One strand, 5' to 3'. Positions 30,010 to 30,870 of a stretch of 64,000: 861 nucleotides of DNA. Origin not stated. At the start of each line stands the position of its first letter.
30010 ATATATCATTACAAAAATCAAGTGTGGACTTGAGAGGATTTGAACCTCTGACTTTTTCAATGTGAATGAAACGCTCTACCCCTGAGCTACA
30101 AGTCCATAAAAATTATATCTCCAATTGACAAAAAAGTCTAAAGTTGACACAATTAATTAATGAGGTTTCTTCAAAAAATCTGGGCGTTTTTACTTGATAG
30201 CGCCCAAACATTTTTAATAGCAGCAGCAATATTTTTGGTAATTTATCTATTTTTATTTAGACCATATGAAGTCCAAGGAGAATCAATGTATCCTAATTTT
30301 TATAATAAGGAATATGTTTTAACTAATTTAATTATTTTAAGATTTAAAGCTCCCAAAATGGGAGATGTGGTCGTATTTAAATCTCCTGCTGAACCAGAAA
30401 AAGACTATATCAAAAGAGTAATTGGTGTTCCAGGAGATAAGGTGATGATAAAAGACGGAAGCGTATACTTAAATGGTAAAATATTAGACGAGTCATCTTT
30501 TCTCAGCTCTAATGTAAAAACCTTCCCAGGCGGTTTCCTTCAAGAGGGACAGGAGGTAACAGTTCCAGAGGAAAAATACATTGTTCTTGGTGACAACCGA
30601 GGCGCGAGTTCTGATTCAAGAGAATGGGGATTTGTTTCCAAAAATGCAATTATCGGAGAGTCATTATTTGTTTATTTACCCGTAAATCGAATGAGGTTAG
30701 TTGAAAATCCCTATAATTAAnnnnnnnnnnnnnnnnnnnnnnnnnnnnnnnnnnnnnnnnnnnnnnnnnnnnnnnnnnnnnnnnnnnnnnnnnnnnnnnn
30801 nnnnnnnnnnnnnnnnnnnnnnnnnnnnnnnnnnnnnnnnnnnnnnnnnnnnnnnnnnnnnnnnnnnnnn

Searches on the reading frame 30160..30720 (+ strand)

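Call 17: search_protein_families(library=pfam, proteins=[window:30160-30720:+], max_evalue=0.01)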
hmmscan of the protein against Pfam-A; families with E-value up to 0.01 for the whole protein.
window:30160-30720:+ (186 aa): 2 families
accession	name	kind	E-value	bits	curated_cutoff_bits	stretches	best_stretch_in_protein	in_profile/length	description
PF10502.14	Peptidase_S26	-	4.4e-47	160.6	22.9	1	13-172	3-167/168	Signal peptidase, peptidase S26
PF00717.28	Peptidase_S24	-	0.0068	16.5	23.3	0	37-95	39-89/116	Peptidase S24-like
